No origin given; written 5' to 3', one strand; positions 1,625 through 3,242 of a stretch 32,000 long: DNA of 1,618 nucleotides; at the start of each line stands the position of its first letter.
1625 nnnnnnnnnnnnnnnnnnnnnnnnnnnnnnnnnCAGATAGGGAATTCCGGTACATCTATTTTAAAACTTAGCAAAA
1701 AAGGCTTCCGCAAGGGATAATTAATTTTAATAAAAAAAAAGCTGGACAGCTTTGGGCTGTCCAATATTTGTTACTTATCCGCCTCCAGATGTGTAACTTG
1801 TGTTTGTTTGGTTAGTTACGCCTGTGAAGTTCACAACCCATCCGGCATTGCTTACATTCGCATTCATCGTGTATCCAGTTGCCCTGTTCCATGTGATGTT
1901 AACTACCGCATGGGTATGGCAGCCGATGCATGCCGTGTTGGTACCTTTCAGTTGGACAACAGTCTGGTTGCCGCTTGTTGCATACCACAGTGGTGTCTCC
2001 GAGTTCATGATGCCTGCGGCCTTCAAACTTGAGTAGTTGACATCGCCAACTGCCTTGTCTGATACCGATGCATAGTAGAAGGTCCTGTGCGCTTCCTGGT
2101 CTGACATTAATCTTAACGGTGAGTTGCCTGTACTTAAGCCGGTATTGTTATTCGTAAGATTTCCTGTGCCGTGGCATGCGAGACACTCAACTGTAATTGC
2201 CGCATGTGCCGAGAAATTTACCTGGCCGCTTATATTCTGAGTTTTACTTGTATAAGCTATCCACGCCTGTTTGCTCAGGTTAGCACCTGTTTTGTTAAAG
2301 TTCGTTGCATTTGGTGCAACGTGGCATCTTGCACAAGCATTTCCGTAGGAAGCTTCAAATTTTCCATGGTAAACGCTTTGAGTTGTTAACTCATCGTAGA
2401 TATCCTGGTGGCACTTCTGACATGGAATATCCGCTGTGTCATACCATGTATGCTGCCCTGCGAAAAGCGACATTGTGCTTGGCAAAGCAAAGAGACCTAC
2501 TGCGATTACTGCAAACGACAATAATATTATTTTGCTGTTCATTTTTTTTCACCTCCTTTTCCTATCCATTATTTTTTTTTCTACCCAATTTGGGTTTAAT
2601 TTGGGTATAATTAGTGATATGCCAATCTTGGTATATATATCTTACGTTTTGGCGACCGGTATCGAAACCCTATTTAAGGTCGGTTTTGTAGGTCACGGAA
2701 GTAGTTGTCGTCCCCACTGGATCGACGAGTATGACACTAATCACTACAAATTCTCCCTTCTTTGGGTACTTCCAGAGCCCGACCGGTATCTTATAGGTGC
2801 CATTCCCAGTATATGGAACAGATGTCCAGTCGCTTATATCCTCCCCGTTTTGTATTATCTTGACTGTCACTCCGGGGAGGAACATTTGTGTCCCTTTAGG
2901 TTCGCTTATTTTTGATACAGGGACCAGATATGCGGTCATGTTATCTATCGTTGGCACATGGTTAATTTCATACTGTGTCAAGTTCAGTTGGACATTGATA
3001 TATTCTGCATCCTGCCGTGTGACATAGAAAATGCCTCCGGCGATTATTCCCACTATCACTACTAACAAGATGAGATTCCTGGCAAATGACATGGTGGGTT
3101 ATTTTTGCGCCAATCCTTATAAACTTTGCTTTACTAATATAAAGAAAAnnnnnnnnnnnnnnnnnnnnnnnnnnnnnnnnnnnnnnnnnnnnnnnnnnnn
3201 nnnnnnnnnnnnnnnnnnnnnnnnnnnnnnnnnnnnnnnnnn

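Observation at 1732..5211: Multihaem c-type cytochrome island (4 + 12 + 12 haem motifs plus a small anchored protein): candidate membrane-to-outside electron-transfer module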

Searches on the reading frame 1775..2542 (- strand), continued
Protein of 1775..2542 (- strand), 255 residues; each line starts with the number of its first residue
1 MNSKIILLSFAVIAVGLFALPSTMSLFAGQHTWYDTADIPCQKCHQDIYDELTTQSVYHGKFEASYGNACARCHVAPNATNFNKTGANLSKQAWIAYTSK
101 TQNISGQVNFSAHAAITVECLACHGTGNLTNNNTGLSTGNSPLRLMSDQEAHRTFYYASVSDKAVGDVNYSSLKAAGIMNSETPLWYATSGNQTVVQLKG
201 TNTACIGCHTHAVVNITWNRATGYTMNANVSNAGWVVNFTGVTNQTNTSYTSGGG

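Call 77: find_encoding_contigs(protein=P0106, flank=8000, max_places=1)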
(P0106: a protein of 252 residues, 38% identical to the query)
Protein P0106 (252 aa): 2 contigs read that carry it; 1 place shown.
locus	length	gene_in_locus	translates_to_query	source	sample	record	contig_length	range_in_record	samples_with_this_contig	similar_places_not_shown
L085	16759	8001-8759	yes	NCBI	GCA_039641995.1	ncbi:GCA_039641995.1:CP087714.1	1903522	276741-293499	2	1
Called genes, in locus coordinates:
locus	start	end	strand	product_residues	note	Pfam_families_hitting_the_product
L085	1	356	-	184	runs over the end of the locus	PF01955:CbiZ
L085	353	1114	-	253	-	PF02463:SMC_N (weak), PF13555:AAA_29 (faint), PF00005:ABC_tran, PF13304:AAA_21 (faint)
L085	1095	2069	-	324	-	PF01032:FecCD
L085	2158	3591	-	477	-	PF01409:tRNA-synt_2d, PF17759:tRNA_synthFbeta (faint)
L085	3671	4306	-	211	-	PF02085:Cytochrom_CIII (faint), PF14537:Cytochrom_c3_2 (faint), PF14522:Cytochrome_C7 (weak)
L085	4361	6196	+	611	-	PF07705:CARDB (faint)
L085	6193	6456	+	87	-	-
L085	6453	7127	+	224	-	PF00717:Peptidase_S24 (weak), PF10502:Peptidase_S26 (weak)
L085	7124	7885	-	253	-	-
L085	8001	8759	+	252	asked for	PF14522:Cytochrome_C7 (faint), PF14537:Cytochrom_c3_2 (faint), PF22113:Mtrc-MtrF_II-IV_dom (faint)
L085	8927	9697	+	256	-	-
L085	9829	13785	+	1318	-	PF01835:MG2 (weak), PF14522:Cytochrome_C7 (faint), PF14537:Cytochrom_c3_2 (faint), PF22113:Mtrc-MtrF_II-IV_dom (weak)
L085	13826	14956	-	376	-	PF13088:BNR_2 (faint), PF22847:Glyco_hydro_43_rel (faint)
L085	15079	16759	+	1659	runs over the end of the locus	PF02085:Cytochrom_CIII (faint), PF14522:Cytochrome_C7 (faint), PF14537:Cytochrom_c3_2 (faint), PF22113:Mtrc-MtrF_II-IV_dom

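Call 78: search_protein_families(library=pfam, proteins=[L023:12894-13601:+, L023:13757-14722:+, L084:5883-6659:-, L084:6747-7715:-, L084:14919-16043:-, L084:3179-4984:+], max_evalue=0.01)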
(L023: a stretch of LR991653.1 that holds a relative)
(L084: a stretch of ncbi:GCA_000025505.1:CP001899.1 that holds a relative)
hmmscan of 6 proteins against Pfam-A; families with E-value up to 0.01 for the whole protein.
L023:12894-13601:+ (235 aa): 2 families
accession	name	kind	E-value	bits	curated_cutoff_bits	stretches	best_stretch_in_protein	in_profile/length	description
PF10502.14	Peptidase_S26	-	1.2e-07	32.3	22.9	1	64-122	6-67/168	Signal peptidase, peptidase S26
PF00717.28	Peptidase_S24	-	1.3e-06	28.5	23.3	1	77-143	31-93/116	Peptidase S24-like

L023:13757-14722:+ (321 aa): 0 families

L084:5883-6659:- (258 aa): 0 families

L084:6747-7715:- (322 aa): 0 families

L084:14919-16043:- (374 aa): 1 family
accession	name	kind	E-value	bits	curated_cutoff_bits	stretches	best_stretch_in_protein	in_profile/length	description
PF13088.12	BNR_2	-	3.6e-07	30.3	31.4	1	99-171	20-103/277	BNR repeat-like domain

L084:3179-4984:+ (601 aa): 3 families
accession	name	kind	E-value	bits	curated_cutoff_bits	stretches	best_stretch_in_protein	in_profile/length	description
PF07705.17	CARDB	-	1.5e-09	38.4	22.7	1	184-263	8-89/101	CARDB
PF00630.25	Filamin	-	0.002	19.4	26.9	0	482-544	18-80/93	Filamin/ABP280 repeat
PF14524.12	Wzt_C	-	0.0057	17.1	30.4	0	46-128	28-111/143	Wzt C-terminal domain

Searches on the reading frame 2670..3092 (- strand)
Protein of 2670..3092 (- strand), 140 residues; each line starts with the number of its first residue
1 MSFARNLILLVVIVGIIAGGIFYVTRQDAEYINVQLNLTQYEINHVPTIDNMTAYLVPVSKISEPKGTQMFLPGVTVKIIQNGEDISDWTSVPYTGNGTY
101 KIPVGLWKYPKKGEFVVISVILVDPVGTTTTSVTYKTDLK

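Call 4: search_protein_families(library=pfam, proteins=[window:2670-3092:-], max_evalue=1)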
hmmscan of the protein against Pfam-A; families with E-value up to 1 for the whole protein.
window:2670-3092:- (140 aa): 0 families

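Call 5: search_protein_families(library=ncbifam, proteins=[window:2670-3092:-], max_evalue=1)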
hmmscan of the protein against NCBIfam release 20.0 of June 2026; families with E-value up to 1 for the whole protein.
window:2670-3092:- (140 aa): 0 families

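Call 34: find_homologous_proteins(query=window:2670-3092:-, max_evalue=0.01)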
Query window:2670-3092:- (140 aa): 17 proteins with E <= 0.01 among 36 candidates.
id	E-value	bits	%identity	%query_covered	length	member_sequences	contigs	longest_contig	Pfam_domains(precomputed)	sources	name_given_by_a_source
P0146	2.1e-85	301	100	100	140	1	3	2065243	-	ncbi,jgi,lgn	jgi:hypothetical protein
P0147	8.1e-70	251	83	100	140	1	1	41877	-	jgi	-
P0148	3.0e-66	239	80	100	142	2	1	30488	-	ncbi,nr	ncbi:MAG: hypothetical protein O8C61_12985 [Candidatus Methanoperedens sp.]|nr:hypothetical protein 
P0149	1.4e-61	224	77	100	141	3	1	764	-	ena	-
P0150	1.9e-61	224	73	100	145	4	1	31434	-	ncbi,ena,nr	ncbi:Uncharacterised protein [uncultured archaeon]|nr:Uncharacterised protein [uncultured archaeon]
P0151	2.6e-59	217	72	100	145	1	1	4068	-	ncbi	-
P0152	1.7e-58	214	72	100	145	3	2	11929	-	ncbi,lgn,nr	ncbi:MAG: hypothetical protein O8C63_09695 [Candidatus Methanoperedens sp.]|nr:hypothetical protein 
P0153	1.8e-58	214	71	100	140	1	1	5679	-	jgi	jgi:hypothetical protein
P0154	5.1e-58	213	73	100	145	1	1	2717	-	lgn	-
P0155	5.7e-58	213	70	99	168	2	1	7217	-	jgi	jgi:hypothetical protein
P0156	1.9e-56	208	70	100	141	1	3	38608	-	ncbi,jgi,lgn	jgi:hypothetical protein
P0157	2.5e-56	207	70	100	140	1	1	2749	-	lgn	-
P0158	8.2e-56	206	69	99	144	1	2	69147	-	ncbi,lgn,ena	-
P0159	1.0e-55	205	70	100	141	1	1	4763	-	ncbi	-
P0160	6.0e-55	203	68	100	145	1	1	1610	-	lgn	-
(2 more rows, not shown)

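Call 44: predict_structure(alignment_id=A2)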
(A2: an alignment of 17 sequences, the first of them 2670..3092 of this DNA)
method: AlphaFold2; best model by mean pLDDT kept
length: 140 residues; sequences in the alignment: 17
mean_pLDDT: 78.7   pTM: 0.64
mean pLDDT of the five models: 78.7, 78.5, 76.4, 75.3, 74.8
residues with pLDDT >= 90: 21; 70-90: 90; 50-70: 29; < 50: 0
segments of 3 or more residues with pLDDT < 50: none
pLDDT, mean of each block of 10 residues (from residue 1): 75 70 56 88 85 78 71 90 87 90 84 81 78 69
secondary structure, 60 per line:
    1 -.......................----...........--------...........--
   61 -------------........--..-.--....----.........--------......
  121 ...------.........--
elements in order: H2-24 E29-39 E48-58 E74-81 E90-93 E98-106 E115-123 E130-138

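Call 46: search_protein_representatives(alignment_id=A2)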
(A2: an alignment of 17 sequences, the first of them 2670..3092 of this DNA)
Query: 17 sequences, 140 profile positions. Proteins with E-value up to 0.001 (for the whole library): 54; up to 1e-10: 15; up to 1e-30: 1. The best 54 are listed.
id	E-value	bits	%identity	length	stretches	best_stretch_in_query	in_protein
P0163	4.1e-48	179.0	-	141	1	4-140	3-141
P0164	3.5e-23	98.2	-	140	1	3-134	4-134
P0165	9.6e-23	96.8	-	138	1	7-131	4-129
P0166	3.9e-21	91.6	-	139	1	1-134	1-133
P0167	6.0e-19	84.5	-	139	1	1-134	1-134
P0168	2.8e-18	82.3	-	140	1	3-123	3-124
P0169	3.6e-18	82.0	-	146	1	1-130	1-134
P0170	5.1e-16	75.0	-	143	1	5-133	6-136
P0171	7.5e-15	71.2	-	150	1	1-134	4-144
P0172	4.5e-14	68.7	-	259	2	11-129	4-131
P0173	6.4e-13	65.0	-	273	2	6-132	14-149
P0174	1.5e-11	60.5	-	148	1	19-137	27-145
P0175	2.0e-11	60.2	-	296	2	7-123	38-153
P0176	3.9e-11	59.2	-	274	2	10-130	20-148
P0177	8.1e-11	58.2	-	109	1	36-129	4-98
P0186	6.0e-09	52.1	-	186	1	6-132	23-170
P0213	5.2e-04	36.1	-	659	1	31-131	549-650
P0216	8.6e-04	35.4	-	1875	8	18-81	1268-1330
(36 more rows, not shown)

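Call 48: fold_search(model_id=the predicted structure, library=pdb)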
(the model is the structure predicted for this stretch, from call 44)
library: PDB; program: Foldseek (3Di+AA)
matches with E <= 10: 1026; with E <= 0.001: 0
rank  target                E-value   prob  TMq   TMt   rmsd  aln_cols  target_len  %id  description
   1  3lpf_A                5.3e-02  0.84  0.30  0.09  15.4       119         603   13  Structure of E. coli beta-Glucuronidase bound with a novel, potent inhibitor 1-((6,7-dimethyl-2-oxo-1,2-dihydroquinoli (released 2010-11-17)
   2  8f90_A                5.3e-02  0.54  0.27  0.26  15.9       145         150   11  Intramolecular ester bond-containing repeat domain 2 from Suipraoptans intestinalis adhesin (released 2024-06-19)
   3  6lem_A                7.0e-02  0.87  0.32  0.09  13.4       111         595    9  Structure of E. coli beta-glucuronidase complex with C6-nonyl uronic isofagomine (released 2021-01-27)
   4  8dek_B                7.7e-02  0.96  0.38  0.14  10.6       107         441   11  The structure of the glycopeptidase catalytic domain including the linker of Amuc_1438 (released 2022-08-31)
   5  5c71_A                8.1e-02  0.90  0.32  0.10  12.0       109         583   14  The structure of Aspergillus oryzae a-glucuronidase complexed with glycyrrhetinic acid monoglucuronide (released 2016-06-29)
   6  8dek_A                1.1e-01  0.93  0.38  0.14  10.6       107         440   11  The structure of the glycopeptidase catalytic domain including the linker of Amuc_1438 (released 2022-08-31)
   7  5j67_B                1.2e-01  0.15  0.19  0.06  15.2       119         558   11  Structure of Astrotactin-2, a conserved vertebrate-specific and perforin-like membrane protein involved in neuronal de (released 2016-05-25)
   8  3k4d_A                1.2e-01  0.82  0.34  0.09  15.0       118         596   11  Crystal structure of E. coli beta-glucuronidase with the glucaro-d-lactam inhibitor bound (released 2010-11-17)
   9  8f90_C                1.2e-01  0.47  0.30  0.29  15.9       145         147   11  Intramolecular ester bond-containing repeat domain 2 from Suipraoptans intestinalis adhesin (released 2024-06-19)
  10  8f90_B                1.3e-01  0.38  0.30  0.29  16.0       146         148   10  Intramolecular ester bond-containing repeat domain 2 from Suipraoptans intestinalis adhesin (released 2024-06-19)
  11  7wwo_A                1.3e-01  0.21  0.23  0.22  16.3       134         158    7  Dimer form of hypothetical protein TTHA1873 from Thermus thermophilus (released 2022-03-09)
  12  8bc8_B                1.4e-01  0.54  0.33  0.04  16.7       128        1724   11  Human Brr2 Helicase Region in complex with C-tail deleted Jab1 and compound 18 (released 2023-03-08)
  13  8fha_A                1.4e-01  0.33  0.28  0.28  13.5       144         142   11  Intramolecular ester bond-containing repeat domain 1 from Suipraoptans intestinalis adhesin (released 2024-06-19)
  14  7pr6_AAA              1.5e-01  0.77  0.30  0.08  14.2       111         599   12  Crystal structure of E. coli beta-glucuronidase in complex with covalent inhibitor ME727 (released 2022-08-03)
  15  7pr6_BBB              1.5e-01  0.80  0.32  0.09  13.9       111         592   11  Crystal structure of E. coli beta-glucuronidase in complex with covalent inhibitor ME727 (released 2022-08-03)
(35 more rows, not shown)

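Call 65: find_related_loci(query=A2, collection=viral_contigs, flank=6000)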
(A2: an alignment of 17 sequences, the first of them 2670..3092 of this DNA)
Query A2 (140 aa) in viral_contigs; peptide patterns used: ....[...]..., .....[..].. (x = any residue, [..] = any of these).
177 stretches matched a pattern, but none encodes a relative of the query by tblastn (E <= 1e-3).

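Call 74: search_protein_families(library=pfam, proteins=[P0213, P0216, P0172, P0175], max_evalue=0.01)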
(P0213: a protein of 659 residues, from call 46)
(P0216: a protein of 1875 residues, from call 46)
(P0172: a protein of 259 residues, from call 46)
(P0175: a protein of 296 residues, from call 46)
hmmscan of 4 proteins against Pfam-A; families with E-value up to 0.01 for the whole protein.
P0213 (659 aa): 2 families
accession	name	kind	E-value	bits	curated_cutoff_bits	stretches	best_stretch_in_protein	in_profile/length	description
PF15902.12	Sortilin-Vps10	-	2.1e-15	56.9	33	2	380-498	2-112/446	Sortilin, neurotensin receptor 3,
PF14870.12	PSII_BNR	-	5.5e-05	23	27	0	378-439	81-139/303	Photosynthesis system II assembly factor YCF48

P0216 (1875 aa): 9 families
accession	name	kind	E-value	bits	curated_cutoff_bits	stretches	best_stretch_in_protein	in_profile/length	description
PF20596.3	pAdhesive_11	-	2.2e-12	47.5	24.3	0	41-76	21-57/112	Putative adhesive domain (group 11)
PF24243.1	Phage_tail_C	-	6.8e-11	41.8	23.7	0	415-423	6-14/26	Phage tail tip domain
PF01207.24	Dus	-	1.3e-09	38.1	20.4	0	264-300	123-160/311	Dihydrouridine synthase (Dus)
PF11663.14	Toxin_YhaV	-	3.8e-09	37.1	35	0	42-99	10-67/138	Toxin with endonuclease activity, of toxin-antitoxin system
PF23170.1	bHLH_PER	-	4.1e-09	36.5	27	0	235-269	6-40/60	Period circadian protein homolog bHLH-like domain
PF04783.17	DUF630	-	5.6e-06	26.8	27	0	71-93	22-44/59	Protein of unknown function (DUF630)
PF20552.4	HTH_62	-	1.9e-05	25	27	0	906-935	33-62/72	Recombinase-like helix-turn-helix domain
PF23080.1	DUF7046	-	0.0012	19.2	27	0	1034-1103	75-145/172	Domain of unknown function (DUF7046)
PF11224.13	DUF3023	-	0.0042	17.4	22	0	418-444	17-43/129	Protein of unknown function (DUF3023)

P0172 (259 aa): 0 families

P0175 (296 aa): 0 families

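Call 81: find_encoding_contigs(protein=P0172, flank=6000, max_places=2)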
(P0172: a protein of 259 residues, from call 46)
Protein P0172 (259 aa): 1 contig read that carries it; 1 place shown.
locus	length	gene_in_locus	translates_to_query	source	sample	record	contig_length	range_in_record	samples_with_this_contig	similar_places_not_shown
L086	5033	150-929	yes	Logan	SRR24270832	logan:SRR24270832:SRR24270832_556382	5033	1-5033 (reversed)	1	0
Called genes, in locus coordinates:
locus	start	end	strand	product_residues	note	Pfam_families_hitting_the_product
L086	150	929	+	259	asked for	-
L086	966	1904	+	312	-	-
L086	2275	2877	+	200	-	PF14522:Cytochrome_C7 (faint)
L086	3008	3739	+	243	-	PF10502:Peptidase_S26 (weak), PF00717:Peptidase_S24 (weak)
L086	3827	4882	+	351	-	-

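Call 82: find_encoding_contigs(protein=P0213, flank=6000, max_places=2)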
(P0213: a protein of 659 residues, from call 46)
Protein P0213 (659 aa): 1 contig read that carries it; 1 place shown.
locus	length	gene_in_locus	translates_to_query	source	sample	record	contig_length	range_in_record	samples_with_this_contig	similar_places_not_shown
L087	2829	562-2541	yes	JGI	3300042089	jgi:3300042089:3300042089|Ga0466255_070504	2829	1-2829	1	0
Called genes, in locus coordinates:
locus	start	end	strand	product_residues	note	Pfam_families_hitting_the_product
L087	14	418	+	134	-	PF05048:NosD, PF13229:Beta_helix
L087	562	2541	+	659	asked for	PF15902:Sortilin-Vps10 (faint)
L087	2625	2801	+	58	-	-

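Call 83: find_encoding_contigs(protein=P0175, flank=6000, max_places=2)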
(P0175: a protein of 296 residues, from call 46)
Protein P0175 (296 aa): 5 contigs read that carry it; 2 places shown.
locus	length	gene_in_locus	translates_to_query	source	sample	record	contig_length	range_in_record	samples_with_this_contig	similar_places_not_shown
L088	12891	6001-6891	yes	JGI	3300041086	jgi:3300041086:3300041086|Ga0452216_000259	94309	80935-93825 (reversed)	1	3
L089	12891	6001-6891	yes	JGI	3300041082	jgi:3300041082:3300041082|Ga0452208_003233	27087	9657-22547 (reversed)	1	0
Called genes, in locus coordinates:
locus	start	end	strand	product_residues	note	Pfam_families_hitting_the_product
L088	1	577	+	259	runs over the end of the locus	PF01292:Ni_hydr_CYTB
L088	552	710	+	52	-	-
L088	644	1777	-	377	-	-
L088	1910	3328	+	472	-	PF01565:FAD_binding_4, PF02913:FAD-oxidase_C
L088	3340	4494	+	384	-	PF13183:Fer4_8, PF13237:Fer4_10 (weak), PF12838:Fer4_7 (weak), PF13534:Fer4_17, PF02754:CCG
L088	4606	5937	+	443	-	PF01565:FAD_binding_4, PF02913:FAD-oxidase_C (weak)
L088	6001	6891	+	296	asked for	-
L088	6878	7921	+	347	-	-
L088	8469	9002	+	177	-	-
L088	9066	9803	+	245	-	PF10502:Peptidase_S26, PF00717:Peptidase_S24 (weak)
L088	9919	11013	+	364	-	-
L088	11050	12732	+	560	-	-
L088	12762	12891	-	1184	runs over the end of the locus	PF14522:Cytochrome_C7 (faint)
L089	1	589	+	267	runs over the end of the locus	PF01292:Ni_hydr_CYTB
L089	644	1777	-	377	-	-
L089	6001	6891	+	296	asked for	-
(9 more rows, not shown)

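Call 84: find_encoding_contigs(protein=P0186, flank=6000, max_places=2)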
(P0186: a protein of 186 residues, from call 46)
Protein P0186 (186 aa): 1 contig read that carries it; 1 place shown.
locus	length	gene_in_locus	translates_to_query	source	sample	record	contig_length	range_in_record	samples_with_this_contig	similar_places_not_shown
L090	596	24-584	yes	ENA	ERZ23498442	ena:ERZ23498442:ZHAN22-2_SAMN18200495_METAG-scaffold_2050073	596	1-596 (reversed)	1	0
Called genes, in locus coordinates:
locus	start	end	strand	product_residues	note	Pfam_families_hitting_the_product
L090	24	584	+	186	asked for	-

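Call 85: find_encoding_contigs(protein=P0170, flank=6000, max_places=2)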
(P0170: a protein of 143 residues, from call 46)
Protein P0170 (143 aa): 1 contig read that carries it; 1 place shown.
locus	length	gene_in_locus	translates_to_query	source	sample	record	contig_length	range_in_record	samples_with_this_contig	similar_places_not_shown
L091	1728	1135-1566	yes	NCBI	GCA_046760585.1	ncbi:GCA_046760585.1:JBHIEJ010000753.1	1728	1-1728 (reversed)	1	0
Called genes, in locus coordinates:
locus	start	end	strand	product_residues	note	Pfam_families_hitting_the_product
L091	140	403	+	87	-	-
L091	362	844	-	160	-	-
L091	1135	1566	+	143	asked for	-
